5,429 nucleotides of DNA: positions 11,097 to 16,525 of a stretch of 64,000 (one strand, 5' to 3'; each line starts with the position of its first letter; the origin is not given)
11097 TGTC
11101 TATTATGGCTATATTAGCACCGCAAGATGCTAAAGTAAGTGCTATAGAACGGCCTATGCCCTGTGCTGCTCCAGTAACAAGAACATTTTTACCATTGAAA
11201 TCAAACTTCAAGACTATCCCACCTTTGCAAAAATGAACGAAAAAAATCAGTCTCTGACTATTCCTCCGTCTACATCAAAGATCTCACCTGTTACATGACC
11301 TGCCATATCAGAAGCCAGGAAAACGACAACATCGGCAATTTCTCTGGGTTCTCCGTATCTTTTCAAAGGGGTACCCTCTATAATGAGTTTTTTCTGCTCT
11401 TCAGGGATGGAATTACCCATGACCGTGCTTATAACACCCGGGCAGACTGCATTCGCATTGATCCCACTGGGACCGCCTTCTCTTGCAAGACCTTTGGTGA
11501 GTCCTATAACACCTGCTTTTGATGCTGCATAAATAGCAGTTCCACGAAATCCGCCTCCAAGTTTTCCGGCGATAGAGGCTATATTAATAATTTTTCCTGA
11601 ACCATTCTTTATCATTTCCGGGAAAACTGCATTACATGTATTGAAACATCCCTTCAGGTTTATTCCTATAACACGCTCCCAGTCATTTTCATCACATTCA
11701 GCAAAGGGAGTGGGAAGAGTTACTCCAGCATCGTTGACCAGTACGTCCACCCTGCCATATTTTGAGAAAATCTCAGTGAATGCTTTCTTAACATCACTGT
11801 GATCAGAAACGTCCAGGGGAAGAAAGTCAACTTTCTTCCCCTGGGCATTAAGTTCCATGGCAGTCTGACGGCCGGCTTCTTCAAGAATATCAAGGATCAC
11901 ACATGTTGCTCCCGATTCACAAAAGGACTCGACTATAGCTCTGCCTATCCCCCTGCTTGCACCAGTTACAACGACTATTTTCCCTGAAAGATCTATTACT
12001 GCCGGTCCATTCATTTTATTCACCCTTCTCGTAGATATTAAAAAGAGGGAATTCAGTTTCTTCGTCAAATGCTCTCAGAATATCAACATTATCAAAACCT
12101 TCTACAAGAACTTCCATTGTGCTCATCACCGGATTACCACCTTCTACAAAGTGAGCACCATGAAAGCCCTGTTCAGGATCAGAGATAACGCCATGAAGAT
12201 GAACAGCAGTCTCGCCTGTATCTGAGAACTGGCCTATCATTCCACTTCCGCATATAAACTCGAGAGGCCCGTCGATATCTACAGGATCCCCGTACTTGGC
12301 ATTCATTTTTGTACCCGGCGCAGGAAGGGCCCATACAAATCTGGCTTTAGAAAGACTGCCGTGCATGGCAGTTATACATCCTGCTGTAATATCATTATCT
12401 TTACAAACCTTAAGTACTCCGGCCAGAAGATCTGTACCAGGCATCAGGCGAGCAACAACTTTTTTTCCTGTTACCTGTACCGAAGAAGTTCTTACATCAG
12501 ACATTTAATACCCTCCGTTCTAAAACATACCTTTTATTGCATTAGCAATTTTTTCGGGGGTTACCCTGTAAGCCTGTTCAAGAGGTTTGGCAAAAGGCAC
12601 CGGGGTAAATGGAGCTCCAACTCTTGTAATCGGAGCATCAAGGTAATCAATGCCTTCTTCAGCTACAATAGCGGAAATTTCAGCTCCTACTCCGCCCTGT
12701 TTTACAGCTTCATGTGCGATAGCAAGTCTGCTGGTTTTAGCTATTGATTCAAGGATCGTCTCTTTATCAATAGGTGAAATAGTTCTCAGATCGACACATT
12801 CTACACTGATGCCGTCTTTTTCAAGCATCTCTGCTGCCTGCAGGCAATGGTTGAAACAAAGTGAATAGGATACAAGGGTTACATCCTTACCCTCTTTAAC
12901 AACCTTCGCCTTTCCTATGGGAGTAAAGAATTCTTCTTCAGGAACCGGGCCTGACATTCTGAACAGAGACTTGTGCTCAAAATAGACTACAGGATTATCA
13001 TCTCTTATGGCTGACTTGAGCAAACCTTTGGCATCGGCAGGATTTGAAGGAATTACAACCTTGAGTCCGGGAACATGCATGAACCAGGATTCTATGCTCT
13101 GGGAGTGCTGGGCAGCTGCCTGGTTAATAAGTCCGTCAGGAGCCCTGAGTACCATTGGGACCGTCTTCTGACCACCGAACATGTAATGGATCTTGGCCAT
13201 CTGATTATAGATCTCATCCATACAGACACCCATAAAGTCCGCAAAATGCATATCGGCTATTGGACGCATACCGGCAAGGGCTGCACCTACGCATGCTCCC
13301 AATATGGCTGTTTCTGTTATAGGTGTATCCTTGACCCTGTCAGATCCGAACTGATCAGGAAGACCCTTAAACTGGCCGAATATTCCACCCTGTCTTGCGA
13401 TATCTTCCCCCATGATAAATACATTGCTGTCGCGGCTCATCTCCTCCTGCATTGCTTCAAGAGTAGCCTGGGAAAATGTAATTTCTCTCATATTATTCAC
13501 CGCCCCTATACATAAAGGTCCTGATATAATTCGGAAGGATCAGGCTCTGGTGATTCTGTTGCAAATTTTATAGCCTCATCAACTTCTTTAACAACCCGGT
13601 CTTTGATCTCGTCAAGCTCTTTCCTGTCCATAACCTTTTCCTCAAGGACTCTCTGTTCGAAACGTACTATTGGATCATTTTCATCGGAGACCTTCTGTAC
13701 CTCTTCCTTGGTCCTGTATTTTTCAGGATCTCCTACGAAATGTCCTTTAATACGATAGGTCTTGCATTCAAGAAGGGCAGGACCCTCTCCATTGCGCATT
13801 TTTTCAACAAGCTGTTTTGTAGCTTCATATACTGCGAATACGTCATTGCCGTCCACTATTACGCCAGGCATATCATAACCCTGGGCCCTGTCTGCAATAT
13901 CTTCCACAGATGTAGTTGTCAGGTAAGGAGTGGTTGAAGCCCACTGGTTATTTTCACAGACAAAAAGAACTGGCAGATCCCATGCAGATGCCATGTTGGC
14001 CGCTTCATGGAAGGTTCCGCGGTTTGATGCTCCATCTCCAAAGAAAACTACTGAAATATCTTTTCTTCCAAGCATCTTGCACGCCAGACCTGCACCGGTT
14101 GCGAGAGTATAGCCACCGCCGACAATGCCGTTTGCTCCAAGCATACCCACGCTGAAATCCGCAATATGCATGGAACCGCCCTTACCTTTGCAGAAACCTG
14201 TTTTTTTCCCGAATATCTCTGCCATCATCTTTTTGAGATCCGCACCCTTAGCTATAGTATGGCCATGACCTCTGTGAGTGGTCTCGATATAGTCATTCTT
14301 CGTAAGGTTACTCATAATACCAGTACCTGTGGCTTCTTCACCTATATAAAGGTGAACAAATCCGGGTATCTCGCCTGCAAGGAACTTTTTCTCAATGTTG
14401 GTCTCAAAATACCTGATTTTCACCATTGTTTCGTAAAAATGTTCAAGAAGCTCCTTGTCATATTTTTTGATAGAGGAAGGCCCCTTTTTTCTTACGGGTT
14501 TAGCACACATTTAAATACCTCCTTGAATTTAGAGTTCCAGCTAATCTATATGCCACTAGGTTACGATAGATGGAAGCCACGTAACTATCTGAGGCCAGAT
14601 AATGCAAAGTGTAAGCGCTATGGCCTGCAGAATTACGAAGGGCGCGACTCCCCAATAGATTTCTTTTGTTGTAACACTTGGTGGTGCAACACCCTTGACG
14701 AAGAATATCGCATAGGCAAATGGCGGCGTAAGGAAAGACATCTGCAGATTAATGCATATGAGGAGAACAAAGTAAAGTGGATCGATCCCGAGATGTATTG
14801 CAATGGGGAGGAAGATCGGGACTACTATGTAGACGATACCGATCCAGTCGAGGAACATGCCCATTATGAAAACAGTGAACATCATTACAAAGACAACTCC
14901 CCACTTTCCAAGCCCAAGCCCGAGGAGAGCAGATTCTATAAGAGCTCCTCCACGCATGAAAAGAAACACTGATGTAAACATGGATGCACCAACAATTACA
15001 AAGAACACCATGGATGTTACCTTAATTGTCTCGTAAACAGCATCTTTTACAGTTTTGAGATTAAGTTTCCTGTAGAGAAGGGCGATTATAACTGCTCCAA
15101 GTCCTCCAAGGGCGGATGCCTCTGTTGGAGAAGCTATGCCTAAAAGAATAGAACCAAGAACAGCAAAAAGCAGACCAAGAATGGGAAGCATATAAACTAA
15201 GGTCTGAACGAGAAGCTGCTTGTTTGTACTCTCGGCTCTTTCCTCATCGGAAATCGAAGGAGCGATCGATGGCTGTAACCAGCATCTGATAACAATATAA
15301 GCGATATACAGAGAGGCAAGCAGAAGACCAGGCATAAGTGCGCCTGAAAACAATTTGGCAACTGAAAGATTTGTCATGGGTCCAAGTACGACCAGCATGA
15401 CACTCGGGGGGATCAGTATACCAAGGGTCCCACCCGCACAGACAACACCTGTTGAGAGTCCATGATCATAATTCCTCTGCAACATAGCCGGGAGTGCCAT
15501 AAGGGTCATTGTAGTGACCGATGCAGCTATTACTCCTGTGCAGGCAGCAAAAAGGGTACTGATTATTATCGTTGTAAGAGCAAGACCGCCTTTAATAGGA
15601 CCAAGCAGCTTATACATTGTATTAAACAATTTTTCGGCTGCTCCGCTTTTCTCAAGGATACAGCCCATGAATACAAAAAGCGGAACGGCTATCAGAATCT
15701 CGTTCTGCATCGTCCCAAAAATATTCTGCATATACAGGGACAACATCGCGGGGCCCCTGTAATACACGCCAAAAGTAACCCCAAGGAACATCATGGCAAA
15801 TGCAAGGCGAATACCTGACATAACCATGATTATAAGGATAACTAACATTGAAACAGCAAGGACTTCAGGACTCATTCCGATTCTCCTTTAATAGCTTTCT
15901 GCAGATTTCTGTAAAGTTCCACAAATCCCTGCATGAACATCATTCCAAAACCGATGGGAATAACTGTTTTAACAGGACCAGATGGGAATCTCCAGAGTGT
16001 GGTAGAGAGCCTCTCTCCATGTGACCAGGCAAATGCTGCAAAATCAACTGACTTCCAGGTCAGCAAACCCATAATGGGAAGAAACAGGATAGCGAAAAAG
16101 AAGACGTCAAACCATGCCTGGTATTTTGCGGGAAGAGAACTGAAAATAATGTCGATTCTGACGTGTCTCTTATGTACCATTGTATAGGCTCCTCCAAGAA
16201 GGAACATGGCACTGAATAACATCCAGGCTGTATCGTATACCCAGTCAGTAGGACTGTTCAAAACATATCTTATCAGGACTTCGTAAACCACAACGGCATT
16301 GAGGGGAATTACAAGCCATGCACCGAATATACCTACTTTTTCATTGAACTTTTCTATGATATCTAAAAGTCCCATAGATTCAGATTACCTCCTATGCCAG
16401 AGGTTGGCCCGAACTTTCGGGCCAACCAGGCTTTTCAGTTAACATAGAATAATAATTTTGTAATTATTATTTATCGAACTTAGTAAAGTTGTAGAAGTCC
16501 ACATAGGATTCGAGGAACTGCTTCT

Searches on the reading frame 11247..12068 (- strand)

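Call 62: search_protein_families(library=pfam, proteins=[window:11247-12068:-], max_evalue=0.0001)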
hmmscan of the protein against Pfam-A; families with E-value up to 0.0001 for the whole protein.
window:11247-12068:- (273 aa): 5 families
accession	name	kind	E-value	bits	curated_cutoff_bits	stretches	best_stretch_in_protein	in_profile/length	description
PF13561.12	adh_short_C2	-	4.8e-66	223.1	27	1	36-270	1-235/236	Enoyl-(Acyl carrier protein) reductase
PF00106.31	adh_short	-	5.5e-63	212.4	26.6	1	30-225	1-194/195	short chain dehydrogenase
PF08659.16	KR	-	1.2e-14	55.1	22.6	1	32-197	3-166/180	KR domain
PF01370.27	Epimerase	-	3.7e-05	23.7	20.9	1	32-261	1-234/240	NAD dependent epimerase/dehydratase family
PF23441.1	SDR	-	6e-05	23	27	1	79-270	62-255/258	SDR-like rossmann domain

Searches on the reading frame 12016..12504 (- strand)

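Call 62: search_protein_families(library=pfam, proteins=[window:12016-12504:-], max_evalue=0.0001)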
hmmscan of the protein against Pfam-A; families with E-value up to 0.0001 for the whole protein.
window:12016-12504:- (162 aa): 1 family
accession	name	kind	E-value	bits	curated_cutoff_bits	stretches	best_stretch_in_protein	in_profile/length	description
PF03479.20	PCC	-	5.5e-18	65.8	25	1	15-138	2-116/117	Plants and Prokaryotes Conserved (PCC) domain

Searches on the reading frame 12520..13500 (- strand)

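Call 63: search_protein_families(library=pfam, proteins=[window:12520-13500:-], max_evalue=0.0001)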
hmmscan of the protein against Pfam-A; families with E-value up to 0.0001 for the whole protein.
window:12520-13500:- (326 aa): 2 families
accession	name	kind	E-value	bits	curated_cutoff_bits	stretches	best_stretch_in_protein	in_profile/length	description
PF02779.29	Transket_pyr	-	2.4e-44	151.5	27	1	6-181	2-173/174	Transketolase, pyrimidine binding domain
PF02780.25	Transketolase_C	-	9.7e-43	145.5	25.9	1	196-318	1-124/124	Transketolase, C-terminal domain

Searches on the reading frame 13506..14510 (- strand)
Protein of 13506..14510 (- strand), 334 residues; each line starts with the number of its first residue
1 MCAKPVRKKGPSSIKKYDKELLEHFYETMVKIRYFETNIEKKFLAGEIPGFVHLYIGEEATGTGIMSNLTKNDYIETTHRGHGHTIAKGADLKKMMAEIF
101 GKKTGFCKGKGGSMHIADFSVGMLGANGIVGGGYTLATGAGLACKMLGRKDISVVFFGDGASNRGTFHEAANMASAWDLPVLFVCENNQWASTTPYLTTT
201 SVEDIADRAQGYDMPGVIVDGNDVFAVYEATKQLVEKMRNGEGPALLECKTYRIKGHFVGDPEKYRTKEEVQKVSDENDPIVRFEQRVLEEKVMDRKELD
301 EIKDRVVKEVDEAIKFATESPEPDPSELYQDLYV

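Call 63: search_protein_families(library=pfam, proteins=[window:13506-14510:-], max_evalue=0.0001)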
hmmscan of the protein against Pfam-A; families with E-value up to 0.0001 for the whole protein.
window:13506-14510:- (334 aa): 2 families
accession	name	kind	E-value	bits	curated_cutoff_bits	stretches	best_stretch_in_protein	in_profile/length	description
PF00676.26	E1_dh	-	2.8e-96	322.5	22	1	28-325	2-299/300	Dehydrogenase E1 component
PF02775.26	TPP_enzyme_C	-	9.6e-05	22.7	21.9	0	127-249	27-151/151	Thiamine pyrophosphate enzyme, C-terminal TPP binding domain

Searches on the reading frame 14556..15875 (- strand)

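Call 63: search_protein_families(library=pfam, proteins=[window:14556-15875:-], max_evalue=0.0001)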
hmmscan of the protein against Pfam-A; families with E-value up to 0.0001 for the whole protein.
window:14556-15875:- (439 aa): 1 family
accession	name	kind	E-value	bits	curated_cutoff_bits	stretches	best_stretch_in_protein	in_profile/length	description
PF06808.19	DctM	-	2.3e-86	290.6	23.8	1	11-430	1-413/413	Tripartite ATP-independent periplasmic transporter, DctM component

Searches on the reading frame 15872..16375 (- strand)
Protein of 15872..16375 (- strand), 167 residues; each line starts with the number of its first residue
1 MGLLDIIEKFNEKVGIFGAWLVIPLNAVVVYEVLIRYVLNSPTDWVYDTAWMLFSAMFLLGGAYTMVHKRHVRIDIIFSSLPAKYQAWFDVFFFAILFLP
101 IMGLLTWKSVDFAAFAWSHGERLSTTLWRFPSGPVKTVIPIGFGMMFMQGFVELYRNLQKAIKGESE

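Call 63: search_protein_families(library=pfam, proteins=[window:15872-16375:-], max_evalue=0.0001)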
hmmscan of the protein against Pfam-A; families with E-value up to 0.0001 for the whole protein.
window:15872-16375:- (167 aa): 1 family
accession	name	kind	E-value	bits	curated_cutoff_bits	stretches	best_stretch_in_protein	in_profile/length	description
PF04290.18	DctQ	-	3.6e-26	92.1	28.3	1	27-159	3-131/132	Tripartite ATP-independent periplasmic transporters, DctQ component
